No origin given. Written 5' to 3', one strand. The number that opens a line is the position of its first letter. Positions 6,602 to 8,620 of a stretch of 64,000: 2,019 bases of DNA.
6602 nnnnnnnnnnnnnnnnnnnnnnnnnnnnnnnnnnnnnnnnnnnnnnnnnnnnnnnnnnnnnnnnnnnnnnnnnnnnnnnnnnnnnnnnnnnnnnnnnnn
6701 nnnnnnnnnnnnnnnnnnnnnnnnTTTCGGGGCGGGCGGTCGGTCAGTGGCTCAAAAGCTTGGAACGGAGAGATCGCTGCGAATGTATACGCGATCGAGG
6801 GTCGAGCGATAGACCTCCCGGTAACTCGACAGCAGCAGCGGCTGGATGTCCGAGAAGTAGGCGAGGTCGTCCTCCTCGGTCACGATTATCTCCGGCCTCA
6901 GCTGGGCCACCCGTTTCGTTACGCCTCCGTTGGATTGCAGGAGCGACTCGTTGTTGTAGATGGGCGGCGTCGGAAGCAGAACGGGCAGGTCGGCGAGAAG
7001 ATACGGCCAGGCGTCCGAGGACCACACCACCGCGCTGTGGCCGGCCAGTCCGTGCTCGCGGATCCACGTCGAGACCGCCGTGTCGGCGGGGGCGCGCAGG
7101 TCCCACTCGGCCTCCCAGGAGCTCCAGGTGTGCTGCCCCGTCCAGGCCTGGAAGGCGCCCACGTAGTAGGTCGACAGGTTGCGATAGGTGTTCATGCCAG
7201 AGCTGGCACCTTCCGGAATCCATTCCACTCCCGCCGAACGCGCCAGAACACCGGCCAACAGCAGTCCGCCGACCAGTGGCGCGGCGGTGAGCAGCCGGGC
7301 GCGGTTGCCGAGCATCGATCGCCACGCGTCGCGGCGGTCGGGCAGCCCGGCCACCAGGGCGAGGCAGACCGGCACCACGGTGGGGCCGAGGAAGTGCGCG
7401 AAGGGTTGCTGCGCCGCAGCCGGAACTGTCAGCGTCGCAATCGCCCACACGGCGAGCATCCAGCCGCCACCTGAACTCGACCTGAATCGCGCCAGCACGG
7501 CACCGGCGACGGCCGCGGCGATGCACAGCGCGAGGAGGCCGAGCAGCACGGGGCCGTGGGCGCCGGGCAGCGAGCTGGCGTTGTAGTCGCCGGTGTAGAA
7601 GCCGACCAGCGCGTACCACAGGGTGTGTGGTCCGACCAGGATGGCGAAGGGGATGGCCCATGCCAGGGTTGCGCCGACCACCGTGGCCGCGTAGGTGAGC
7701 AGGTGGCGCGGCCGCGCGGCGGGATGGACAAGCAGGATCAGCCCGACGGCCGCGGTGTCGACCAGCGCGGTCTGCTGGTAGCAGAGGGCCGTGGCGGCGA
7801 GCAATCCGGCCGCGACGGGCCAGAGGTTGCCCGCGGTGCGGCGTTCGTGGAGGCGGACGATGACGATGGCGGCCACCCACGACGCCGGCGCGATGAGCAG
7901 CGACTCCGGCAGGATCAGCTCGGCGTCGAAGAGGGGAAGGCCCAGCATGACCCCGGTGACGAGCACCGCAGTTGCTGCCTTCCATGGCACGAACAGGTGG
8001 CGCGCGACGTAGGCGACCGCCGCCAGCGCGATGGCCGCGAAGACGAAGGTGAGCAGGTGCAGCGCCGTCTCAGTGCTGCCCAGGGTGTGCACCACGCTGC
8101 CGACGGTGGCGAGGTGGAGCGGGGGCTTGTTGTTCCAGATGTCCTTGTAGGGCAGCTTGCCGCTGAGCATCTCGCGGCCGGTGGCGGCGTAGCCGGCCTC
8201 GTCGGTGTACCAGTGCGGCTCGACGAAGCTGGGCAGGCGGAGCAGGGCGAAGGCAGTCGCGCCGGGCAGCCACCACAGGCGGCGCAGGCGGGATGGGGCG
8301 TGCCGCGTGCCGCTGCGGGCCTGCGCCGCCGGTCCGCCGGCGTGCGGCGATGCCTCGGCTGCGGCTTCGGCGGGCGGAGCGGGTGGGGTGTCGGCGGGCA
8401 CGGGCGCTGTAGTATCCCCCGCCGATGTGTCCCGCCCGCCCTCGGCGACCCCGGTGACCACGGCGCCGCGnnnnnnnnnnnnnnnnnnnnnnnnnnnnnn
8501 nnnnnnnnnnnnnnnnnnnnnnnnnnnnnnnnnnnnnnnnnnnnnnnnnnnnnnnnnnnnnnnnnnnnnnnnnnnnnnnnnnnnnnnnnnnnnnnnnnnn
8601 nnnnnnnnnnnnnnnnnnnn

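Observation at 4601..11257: Polyprenol-phosphate-dependent glycosylation locus with divergent, almost abutting GT2 and GT-C genes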

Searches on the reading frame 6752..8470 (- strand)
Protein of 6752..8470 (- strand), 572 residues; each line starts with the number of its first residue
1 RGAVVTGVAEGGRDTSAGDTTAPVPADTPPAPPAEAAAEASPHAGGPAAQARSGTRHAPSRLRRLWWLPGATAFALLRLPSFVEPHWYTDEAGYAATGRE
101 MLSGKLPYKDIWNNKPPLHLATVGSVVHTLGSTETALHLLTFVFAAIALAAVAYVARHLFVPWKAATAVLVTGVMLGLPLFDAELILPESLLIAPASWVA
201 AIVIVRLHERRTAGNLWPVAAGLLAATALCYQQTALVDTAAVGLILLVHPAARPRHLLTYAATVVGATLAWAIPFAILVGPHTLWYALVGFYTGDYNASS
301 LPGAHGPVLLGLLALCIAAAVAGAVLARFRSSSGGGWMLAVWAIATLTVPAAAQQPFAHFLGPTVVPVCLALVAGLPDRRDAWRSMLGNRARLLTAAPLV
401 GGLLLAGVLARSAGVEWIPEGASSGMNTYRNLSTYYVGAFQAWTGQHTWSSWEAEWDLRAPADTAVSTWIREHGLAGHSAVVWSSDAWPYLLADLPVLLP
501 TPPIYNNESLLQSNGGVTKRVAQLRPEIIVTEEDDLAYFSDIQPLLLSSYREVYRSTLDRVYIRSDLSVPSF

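Call 7: search_protein_families(library=pfam, proteins=[window:6752-8470:-], max_evalue=0.01)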
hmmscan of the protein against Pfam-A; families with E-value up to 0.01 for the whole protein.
window:6752-8470:- (572 aa): 1 family
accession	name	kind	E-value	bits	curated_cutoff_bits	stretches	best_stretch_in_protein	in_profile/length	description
PF13231.12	PMT_2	-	0.00026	21.7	26.1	1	115-273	2-153/160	Dolichyl-phosphate-mannose-protein mannosyltransferase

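Call 8: search_protein_families(library=ncbifam, proteins=[window:6752-8401:-], max_evalue=0.01)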
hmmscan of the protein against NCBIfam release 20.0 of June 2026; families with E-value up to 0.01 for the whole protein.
window:6752-8401:- (549 aa): 0 families

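Call 10: find_homologous_proteins(query=window:6752-8401:-, max_evalue=0.001)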
Query window:6752-8401:- (549 aa): 334 proteins with E <= 0.001 among 8000 candidates; the best 120 are listed.
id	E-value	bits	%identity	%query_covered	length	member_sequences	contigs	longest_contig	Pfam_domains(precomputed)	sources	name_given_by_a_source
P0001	0.0e+0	1215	100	100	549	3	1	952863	-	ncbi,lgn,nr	ncbi:MAG TPA: hypothetical protein VGQ42_14665 [Candidatus Dormibacteraeota bacterium]|nr:hypothetic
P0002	0.0e+0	1039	87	100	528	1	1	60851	PF13231.13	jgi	jgi:Dolichyl-phosphate-mannose-protein mannosyltransferase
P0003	2.2e-259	880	79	92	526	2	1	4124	PF13231.13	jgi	jgi:hypothetical protein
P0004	7.2e-238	809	72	93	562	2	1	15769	-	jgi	jgi:hypothetical protein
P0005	3.8e-231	787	70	93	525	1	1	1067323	-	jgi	jgi:hypothetical protein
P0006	9.2e-230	782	69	93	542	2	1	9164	-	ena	-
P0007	2.8e-229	780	70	93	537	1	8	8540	PF13231.13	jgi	jgi:hypothetical protein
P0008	2.2e-224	764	65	100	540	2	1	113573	PF13231.13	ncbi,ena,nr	ncbi:MAG TPA: glycosyltransferase family 39 protein [Candidatus Angelobacter sp.]|nr:glycosyltransfe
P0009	2.6e-222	757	65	100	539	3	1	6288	PF13231.13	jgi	jgi:hypothetical protein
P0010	6.7e-220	749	74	86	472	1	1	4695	-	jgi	jgi:hypothetical protein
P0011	1.4e-217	742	67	94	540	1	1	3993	-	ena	-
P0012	2.6e-217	741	66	98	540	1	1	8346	PF13231.13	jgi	jgi:Dolichyl-phosphate-mannose-protein mannosyltransferase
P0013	2.1e-214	731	64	98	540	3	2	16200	-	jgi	-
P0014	6.1e-211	720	67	89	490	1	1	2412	PF13231.13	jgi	jgi:hypothetical protein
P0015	1.7e-207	709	65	93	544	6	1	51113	PF13231.13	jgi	-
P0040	5.0e-127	443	49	90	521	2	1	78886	PF13231.13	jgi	jgi:hypothetical protein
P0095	3.9e-114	400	44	93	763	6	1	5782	PF00535.33,PF13231.13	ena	-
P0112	6.3e-112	393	44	91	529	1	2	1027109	PF13231.13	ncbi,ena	-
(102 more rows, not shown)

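Call 11: find_encoding_contigs(protein=P0001, flank=10000, max_places=3)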
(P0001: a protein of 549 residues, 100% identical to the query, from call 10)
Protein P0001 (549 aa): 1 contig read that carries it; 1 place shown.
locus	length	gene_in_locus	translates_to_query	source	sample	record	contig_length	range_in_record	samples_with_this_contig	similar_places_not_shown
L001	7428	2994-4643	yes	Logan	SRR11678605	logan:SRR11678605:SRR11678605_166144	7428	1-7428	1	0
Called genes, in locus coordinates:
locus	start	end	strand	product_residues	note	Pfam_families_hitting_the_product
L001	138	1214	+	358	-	PF03706:LPG_synthase_TM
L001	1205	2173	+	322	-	PF01073:3Beta_HSD, PF01370:Epimerase, PF02719:Polysacc_synt_2, PF04321:RmlD_sub_bind, PF13460:NAD_binding_10 (weak), PF16363:GDP_Man_Dehyd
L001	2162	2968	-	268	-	PF00535:Glycos_transf_2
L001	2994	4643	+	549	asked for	-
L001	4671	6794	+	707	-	-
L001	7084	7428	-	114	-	?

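Call 12: find_encoding_contigs(protein=P0005, flank=10000, max_places=2)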
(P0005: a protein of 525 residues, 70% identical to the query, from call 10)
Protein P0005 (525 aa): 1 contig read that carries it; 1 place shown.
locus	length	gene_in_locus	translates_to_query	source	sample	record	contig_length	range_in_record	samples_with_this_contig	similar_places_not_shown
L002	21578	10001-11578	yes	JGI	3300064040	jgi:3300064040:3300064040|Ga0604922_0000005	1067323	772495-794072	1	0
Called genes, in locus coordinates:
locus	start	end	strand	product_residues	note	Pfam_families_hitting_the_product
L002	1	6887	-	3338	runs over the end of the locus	PF05593:RHS_repeat (faint), PF00041:fn3, PF20148:DUF6531 (weak)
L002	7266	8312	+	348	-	PF03706:LPG_synthase_TM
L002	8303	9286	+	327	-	PF01073:3Beta_HSD, PF01370:Epimerase, PF02719:Polysacc_synt_2, PF04321:RmlD_sub_bind, PF16363:GDP_Man_Dehyd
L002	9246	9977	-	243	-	PF00535:Glycos_transf_2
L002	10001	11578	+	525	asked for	-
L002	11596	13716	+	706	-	-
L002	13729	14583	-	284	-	PF00106:adh_short, PF08643:DUF1776, PF08659:KR, PF13460:NAD_binding_10, PF13561:adh_short_C2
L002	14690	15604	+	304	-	PF00892:EamA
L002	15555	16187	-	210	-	-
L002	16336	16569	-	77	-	-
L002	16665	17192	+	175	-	PF08281:Sigma70_r4_2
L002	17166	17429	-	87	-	-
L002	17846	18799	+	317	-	PF08281:Sigma70_r4_2 (faint)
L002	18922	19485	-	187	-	PF05991:NYN_YacP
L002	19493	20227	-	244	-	PF08032:SpoU_sub_bind, PF00588:SpoU_methylase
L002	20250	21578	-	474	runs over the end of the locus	PF01406:tRNA-synt_1e, PF09334:tRNA-synt_1g (faint), PF09190:DALR_2, PF23493:CysS_C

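Call 13: find_encoding_contigs(protein=P0112, flank=8000, max_places=2)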
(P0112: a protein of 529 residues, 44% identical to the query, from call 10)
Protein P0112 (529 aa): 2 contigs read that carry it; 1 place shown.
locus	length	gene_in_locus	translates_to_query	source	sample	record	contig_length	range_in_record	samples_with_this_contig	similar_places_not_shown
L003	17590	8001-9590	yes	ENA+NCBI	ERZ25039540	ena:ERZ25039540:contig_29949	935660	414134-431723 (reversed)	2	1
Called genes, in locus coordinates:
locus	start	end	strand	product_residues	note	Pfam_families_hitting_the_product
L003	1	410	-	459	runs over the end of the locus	PF01590:GAF, PF13185:GAF_2, PF13492:GAF_3 (weak), PF00512:HisKA, PF02518:HATPase_c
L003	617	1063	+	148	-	PF02566:OsmC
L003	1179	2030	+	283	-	PF00892:EamA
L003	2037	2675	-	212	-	-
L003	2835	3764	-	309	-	PF00800:PDT, PF01842:ACT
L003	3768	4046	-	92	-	PF13828:DUF4190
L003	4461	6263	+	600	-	-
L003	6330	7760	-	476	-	-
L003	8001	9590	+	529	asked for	PF13231:PMT_2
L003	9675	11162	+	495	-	PF09594:GT87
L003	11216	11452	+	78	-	-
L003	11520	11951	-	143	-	-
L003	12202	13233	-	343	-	PF02775:TPP_enzyme_C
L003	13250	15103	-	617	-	PF01558:POR, PF01855:POR_N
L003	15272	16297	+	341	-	PF00248:Aldo_ket_red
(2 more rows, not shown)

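Call 14: find_encoding_contigs(protein=P0095, flank=8000, max_places=2)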
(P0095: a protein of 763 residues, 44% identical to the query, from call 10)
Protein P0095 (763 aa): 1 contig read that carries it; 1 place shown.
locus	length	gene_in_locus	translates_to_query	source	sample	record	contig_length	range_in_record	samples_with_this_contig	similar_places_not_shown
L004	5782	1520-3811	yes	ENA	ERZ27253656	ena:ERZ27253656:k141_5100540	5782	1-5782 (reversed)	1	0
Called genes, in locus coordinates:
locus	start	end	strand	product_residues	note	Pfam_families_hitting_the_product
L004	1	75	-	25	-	?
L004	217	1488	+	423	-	PF01370:Epimerase, PF16363:GDP_Man_Dehyd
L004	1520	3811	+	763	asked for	PF00535:Glycos_transf_2, PF13231:PMT_2 (weak)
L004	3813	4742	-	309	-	PF01073:3Beta_HSD, PF01370:Epimerase, PF02719:Polysacc_synt_2 (weak), PF04321:RmlD_sub_bind, PF07993:NAD_binding_4 (faint), PF13460:NAD_binding_10 (weak), PF16363:GDP_Man_Dehyd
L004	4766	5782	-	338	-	?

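Call 15: find_encoding_contigs(protein=P0040, flank=8000, max_places=2)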
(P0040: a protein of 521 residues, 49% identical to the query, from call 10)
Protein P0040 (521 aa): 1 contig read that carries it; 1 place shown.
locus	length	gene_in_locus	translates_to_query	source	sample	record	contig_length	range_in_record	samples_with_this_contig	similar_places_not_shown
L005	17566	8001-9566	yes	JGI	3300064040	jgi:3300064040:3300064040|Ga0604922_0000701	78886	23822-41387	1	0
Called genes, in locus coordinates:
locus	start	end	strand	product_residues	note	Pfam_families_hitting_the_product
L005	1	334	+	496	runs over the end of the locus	PF13727:CoA_binding_3, PF02397:Bac_transf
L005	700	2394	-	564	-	-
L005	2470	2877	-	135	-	-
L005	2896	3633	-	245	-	PF00459:Inositol_P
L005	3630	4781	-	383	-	PF14306:PUA_2, PF01747:ATP-sulfurylase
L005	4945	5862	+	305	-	PF01925:TauE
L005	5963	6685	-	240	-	PF00535:Glycos_transf_2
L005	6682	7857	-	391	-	PF09913:DUF2142 (weak), PF13231:PMT_2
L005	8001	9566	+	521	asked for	PF13231:PMT_2 (weak)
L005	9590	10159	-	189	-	PF05995:CDO_I (weak)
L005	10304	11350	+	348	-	PF03706:LPG_synthase_TM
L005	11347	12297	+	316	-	PF01073:3Beta_HSD, PF01370:Epimerase, PF04321:RmlD_sub_bind (weak), PF16363:GDP_Man_Dehyd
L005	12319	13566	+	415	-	PF01370:Epimerase, PF16363:GDP_Man_Dehyd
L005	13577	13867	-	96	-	-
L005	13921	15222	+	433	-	PF13482:RNase_H_2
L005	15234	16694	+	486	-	PF01943:Polysacc_synt, PF13440:Polysacc_synt_3, PF03023:MurJ (weak), PF01554:MatE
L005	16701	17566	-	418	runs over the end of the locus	PF13205:Big_5 (faint), PF17964:Big_10, PF03734:YkuD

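Call 18: find_related_loci(query=A1, collection=genome_contigs, flank=8000)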
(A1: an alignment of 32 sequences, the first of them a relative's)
Query A1 (549 aa) in genome_contigs; peptide patterns used: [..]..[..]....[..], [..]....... (x = any residue, [..] = any of these).
179 stretches matched a pattern; 175 encode a relative of the query (tblastn E <= 1e-3); the best 80 are kept; 80 distinct loci.
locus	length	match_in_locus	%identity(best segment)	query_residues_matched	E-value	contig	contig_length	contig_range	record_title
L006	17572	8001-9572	60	11-546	0e+0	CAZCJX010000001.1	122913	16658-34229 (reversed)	MAG TPA_asm: uncultured Actinomycetes bacterium isolate SRP272529_co2_40 genome assembly, contig: NODE_131_length_122913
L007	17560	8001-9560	65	38-548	0e+0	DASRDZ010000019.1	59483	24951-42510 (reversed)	MAG TPA_asm: Candidatus Dormiibacterota bacterium isolate SMAG_U9993 k141_368639, whole genome shotgun sequence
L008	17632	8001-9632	66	4-548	2e-174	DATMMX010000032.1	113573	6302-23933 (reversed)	MAG TPA_asm: Candidatus Angelobacter sp. isolate SMAG_U12835 k141_161922, whole genome shotgun sequence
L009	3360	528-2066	44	37-544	2e-121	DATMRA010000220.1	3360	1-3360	MAG TPA_asm: Candidatus Acidiferrales bacterium isolate SMAG_U12943 k141_3974399, whole genome shotgun sequence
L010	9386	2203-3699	48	43-545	6e-115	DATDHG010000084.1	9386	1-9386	MAG TPA_asm: Candidatus Dormiibacterota bacterium isolate SMAG_U272 k141_19244, whole genome shotgun sequence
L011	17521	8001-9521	48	38-548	1e-114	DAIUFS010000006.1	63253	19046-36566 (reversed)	MAG TPA_asm: Candidatus Dormiibacterota bacterium isolate CTOTU41489 NODE_273_length_63253_cov_5.957309, whole genome sh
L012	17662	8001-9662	43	6-545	9e-115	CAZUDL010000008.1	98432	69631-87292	MAG TPA_asm: uncultured Actinomycetes bacterium isolate binchicken_co3_156 genome assembly, contig: NODE_520_length_9843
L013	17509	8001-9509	47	40-546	9e-115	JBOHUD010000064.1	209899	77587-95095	MAG: Candidatus Dormibacteria bacterium isolate TC-B3_metabat2.bin.14 k127_70908, whole genome shotgun sequence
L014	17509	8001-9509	43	45-545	1e-111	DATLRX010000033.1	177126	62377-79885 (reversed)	MAG TPA_asm: Candidatus Acidiferrales bacterium isolate SMAG_U13915 k141_289870, whole genome shotgun sequence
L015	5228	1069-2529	45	55-546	9e-111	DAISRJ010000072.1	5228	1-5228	MAG TPA_asm: Candidatus Dormiibacterota bacterium isolate CTOTU10828 NODE_3191_length_5228_cov_6.751015, whole genome sh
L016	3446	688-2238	42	42-544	2e-112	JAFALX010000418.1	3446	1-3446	MAG: Candidatus Dormiibacterota bacterium isolate CP_BE_RX_48 BE_RX_k147_3422421, whole genome shotgun sequence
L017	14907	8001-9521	45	38-548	7e-110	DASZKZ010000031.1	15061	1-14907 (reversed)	MAG TPA_asm: Candidatus Dormiibacterota bacterium isolate SMAG_U5851 k141_1409574, whole genome shotgun sequence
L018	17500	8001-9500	44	45-543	2e-109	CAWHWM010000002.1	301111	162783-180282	MAG: Candidatus Dormibacteraeota bacterium isolate MFD04434.bin.2.142 genome assembly, contig: contig_12384, whole genom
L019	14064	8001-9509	43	45-545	3e-108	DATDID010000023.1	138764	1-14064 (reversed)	MAG TPA_asm: Candidatus Dormiibacterota bacterium isolate SMAG_U295 k141_65274, whole genome shotgun sequence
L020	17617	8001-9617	43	7-543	2e-108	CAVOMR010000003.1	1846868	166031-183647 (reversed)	MAG: Candidatus Dormibacteraeota bacterium isolate MFD00008.bin.2.5 genome assembly, contig: contig_32183, whole genome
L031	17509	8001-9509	43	45-545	3e-107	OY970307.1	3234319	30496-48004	MAG: Candidatus Dormibacteraeota bacterium isolate MFD04463.bin.c.11 genome assembly, chromosome: 1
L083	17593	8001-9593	41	5-548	5e-88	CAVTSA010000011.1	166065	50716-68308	MAG: Candidatus Dormibacteraeota bacterium isolate MFD00731.bin.1.225 genome assembly, contig: contig_53045, whole genom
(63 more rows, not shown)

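Call 19: search_solved_structures(query=A1, max_evalue=1, show_alignments=1)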
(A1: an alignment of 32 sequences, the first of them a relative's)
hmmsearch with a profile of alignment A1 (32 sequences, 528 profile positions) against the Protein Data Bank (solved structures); distinct sequences matched with E-value up to 1: 0.

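Call 54: predict_structure(alignment_id=A1)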
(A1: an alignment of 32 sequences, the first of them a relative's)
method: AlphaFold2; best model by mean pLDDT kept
length: 549 residues; sequences in the alignment: 32
mean_pLDDT: 85.1   pTM: 0.87
mean pLDDT of the five models: 85.1, 85.0, 83.8, 81.1, 79.2
residues with pLDDT >= 90: 281; 70-90: 171; 50-70: 74; < 50: 23
segments of 3 or more residues with pLDDT < 50: 1-4, 12-18, 20-24, 480-482
pLDDT, mean of each block of 10 residues (from residue 1): 47 50 49 70 96 89 73 88 76 87 89 90 97 96 97 83 83 98 96 98 94 96 97 98 95 89 77 61 86 97 88 96 92 83 97 89 88 94 86 63 66 88 89 85 94 93 88 74 55 82 94 86 96 93 78
secondary structure, 60 per line:
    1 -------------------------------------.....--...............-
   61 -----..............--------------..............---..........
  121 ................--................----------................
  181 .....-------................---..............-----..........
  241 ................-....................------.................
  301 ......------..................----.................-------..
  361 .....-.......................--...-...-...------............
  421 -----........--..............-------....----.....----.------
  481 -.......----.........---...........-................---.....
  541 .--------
elements in order: H38-42 H45-59 H66-79 H94-107 H111-136 H139-154 H165-185 H193-208 H212-225 H231-256 H258-277 H284-306 H313-330 H335-351 H359-365 H367-389 H409-420 H426-433 H436-449 E457-460 H465-469 H482-488 H493-501 E505-509 H510-515 H517-526 E527-532 E536-541
